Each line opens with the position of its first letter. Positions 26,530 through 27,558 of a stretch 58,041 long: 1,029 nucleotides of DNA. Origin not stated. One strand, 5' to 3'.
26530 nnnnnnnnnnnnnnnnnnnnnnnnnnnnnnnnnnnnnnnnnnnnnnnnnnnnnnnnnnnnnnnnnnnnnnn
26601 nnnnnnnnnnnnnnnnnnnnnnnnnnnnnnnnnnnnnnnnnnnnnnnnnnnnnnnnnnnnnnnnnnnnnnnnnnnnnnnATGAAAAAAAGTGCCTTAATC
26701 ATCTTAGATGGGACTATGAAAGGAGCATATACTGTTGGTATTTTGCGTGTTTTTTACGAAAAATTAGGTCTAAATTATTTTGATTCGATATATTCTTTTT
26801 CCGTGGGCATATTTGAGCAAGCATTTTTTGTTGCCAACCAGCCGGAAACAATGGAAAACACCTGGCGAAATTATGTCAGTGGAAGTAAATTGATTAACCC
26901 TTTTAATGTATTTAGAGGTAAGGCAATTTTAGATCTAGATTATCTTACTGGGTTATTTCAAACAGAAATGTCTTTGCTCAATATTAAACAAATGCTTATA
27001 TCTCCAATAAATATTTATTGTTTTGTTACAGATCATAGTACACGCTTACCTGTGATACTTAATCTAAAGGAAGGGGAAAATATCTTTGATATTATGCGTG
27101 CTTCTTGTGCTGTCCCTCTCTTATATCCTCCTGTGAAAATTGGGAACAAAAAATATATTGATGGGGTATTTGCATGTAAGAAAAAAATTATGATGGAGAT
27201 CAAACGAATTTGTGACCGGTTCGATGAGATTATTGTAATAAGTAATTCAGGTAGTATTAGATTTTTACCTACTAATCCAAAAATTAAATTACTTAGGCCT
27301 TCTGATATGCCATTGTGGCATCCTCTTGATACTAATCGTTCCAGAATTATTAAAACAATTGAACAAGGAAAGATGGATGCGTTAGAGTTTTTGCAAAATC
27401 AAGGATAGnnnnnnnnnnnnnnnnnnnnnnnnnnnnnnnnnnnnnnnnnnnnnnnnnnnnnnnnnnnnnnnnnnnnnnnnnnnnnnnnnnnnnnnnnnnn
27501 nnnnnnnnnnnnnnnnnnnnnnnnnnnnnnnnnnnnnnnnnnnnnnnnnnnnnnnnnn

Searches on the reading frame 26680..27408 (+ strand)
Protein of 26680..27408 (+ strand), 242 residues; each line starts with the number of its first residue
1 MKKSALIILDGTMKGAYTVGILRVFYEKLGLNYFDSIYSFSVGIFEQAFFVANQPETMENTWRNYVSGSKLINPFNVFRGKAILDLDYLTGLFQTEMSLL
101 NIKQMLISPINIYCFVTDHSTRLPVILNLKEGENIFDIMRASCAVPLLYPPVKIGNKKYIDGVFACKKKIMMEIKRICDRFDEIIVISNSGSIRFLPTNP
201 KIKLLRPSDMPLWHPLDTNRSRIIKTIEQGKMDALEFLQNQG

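Call 11: search_protein_families(library=pfam, proteins=[window:26680-27408:+], max_evalue=0.01)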
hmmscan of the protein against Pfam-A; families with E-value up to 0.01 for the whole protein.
window:26680-27408:+ (242 aa): 1 family
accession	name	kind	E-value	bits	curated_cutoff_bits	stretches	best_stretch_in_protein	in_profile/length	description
PF01734.28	Patatin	-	1.1e-13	52.3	27.7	1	11-164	6-181/191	Patatin-like phospholipase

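Call 15: find_encoding_contigs(protein=window:26680-27408:+, flank=10000, max_places=10)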
Protein window:26680-27408:+ (242 aa): no gene with exactly this product is on record in the collection.

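Call 25: find_homologous_proteins(query=window:26680-27408:+, max_evalue=1e-10)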
Query window:26680-27408:+ (242 aa): 17 proteins with E <= 1e-10 among 249 candidates.
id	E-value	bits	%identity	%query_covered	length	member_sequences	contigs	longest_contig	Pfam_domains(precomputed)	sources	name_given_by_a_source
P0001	2.1e-158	543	100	100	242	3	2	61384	PF01734.28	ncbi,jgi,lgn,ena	jgi:predicted patatin/cPLA2 family phospholipase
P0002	1.2e-63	233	49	98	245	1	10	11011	PF01734.28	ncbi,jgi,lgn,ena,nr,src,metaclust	ncbi:hypothetical protein A2732_00030 [Candidatus Nomurabacteria bacterium RIFCSPHIGHO2_01_FULL_40_1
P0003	1.1e-62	229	49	93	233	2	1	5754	PF01734.28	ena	-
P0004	6.6e-62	227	48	98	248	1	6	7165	PF01734.28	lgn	-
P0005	2.0e-61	225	48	98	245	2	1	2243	PF01734.28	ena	-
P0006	2.3e-61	225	49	95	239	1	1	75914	PF01734.28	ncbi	-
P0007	3.0e-61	225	47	98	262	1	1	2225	PF01734.28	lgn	-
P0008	3.9e-61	224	47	99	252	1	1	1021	PF01734.28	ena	-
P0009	4.8e-61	224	49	98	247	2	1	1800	PF01734.28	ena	-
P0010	1.4e-60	223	48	93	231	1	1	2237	PF01734.28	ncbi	-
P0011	1.9e-60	222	48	98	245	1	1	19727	PF01734.28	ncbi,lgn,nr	ncbi:patatin-like phospholipase family protein [Candidatus Nomurabacteria bacterium]|nr:patatin-like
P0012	3.2e-59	218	45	93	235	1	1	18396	PF01734.28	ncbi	-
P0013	4.6e-58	214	47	94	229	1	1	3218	PF01734.28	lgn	-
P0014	8.1e-58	214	44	98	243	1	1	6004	PF01734.28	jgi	jgi:predicted patatin/cPLA2 family phospholipase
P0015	6.1e-56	207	45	98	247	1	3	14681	PF01734.28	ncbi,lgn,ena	-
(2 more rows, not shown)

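Call 26: find_encoding_contigs(protein=P0001, flank=10000, max_places=10)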
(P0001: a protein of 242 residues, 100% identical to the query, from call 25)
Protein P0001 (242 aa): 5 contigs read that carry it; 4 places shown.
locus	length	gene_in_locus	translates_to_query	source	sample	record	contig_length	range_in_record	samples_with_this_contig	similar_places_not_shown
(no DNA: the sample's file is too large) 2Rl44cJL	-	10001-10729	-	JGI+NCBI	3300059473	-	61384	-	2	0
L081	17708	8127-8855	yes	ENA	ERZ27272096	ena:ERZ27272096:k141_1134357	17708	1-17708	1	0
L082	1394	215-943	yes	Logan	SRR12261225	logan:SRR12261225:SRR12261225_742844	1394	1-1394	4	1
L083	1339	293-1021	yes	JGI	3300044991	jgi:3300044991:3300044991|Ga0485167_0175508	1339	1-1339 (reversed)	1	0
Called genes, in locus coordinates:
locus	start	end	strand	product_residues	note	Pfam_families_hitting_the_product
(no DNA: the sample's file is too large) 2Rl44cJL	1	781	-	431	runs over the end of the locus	PF13393:tRNA-synt_His, PF00587:tRNA-synt_2b, PF03129:HGTP_anticodon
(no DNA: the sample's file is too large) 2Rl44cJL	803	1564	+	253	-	PF01509:TruB_N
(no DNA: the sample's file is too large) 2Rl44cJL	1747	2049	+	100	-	PF00076:RRM_1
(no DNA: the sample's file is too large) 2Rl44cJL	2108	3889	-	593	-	PF00009:GTP_EFTU, PF01926:MMR_HSR1, PF22042:EF-G_D2, PF03144:GTP_EFTU_D2, PF00679:EFG_C, PF21018:BipA_C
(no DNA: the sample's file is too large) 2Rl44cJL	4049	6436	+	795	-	PF09364:XFP_N, PF03894:XFP, PF09363:XFP_C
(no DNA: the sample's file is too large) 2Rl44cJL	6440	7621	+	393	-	PF00871:Acetate_kinase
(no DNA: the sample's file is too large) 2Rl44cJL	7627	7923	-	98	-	-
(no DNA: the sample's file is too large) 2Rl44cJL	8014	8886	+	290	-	PF00512:HisKA, PF02518:HATPase_c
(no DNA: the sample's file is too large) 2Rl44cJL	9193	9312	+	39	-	-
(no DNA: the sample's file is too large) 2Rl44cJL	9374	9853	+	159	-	-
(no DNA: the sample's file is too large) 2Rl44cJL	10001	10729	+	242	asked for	PF01734:Patatin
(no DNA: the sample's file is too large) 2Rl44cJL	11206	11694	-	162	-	PF01936:NYN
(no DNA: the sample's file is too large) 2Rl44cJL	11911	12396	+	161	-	-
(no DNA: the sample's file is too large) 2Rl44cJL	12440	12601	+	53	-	-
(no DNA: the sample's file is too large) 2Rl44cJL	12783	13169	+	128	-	-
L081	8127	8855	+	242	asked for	PF01734:Patatin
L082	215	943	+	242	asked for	PF01734:Patatin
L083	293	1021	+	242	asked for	PF01734:Patatin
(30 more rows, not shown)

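Call 27: find_encoding_contigs(protein=P0002, flank=6000, max_places=10)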
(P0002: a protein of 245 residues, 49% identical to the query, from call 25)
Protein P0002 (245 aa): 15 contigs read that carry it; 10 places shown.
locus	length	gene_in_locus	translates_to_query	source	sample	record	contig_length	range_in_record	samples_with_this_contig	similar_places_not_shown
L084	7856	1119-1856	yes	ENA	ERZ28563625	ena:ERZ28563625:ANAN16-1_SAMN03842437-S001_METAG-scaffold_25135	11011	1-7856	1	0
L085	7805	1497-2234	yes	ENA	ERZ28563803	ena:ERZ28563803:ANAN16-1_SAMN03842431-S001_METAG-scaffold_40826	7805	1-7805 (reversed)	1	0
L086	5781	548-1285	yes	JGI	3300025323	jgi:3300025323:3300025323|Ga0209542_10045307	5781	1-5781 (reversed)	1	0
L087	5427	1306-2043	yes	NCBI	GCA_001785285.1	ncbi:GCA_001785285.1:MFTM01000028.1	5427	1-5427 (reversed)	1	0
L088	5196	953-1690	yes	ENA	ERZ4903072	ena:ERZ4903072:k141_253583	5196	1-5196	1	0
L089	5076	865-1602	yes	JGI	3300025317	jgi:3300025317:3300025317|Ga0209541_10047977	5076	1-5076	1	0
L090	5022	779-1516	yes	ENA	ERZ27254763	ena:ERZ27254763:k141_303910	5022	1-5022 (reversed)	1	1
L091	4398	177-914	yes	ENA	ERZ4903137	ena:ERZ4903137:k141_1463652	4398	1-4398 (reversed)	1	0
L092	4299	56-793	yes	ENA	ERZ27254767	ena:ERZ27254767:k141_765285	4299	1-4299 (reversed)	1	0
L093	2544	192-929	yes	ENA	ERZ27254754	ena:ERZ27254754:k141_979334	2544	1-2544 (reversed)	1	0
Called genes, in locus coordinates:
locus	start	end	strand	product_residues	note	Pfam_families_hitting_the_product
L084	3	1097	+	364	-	?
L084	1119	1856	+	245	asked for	PF01734:Patatin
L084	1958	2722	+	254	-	PF03372:Exo_endo_phos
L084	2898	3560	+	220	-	PF06736:TMEM175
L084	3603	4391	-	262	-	PF01978:TrmB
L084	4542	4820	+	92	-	PF00708:Acylphosphatase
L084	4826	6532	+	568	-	-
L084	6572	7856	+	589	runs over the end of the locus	-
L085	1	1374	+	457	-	?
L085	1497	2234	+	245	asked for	PF01734:Patatin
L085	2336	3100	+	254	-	PF03372:Exo_endo_phos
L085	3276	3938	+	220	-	PF06736:TMEM175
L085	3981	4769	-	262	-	PF01978:TrmB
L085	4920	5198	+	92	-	PF00708:Acylphosphatase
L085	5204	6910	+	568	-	-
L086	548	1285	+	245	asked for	PF01734:Patatin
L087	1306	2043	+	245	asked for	PF01734:Patatin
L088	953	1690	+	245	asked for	PF01734:Patatin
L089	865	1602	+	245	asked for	PF01734:Patatin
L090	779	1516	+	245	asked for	PF01734:Patatin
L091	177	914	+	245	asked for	PF01734:Patatin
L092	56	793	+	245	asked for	PF01734:Patatin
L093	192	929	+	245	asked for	PF01734:Patatin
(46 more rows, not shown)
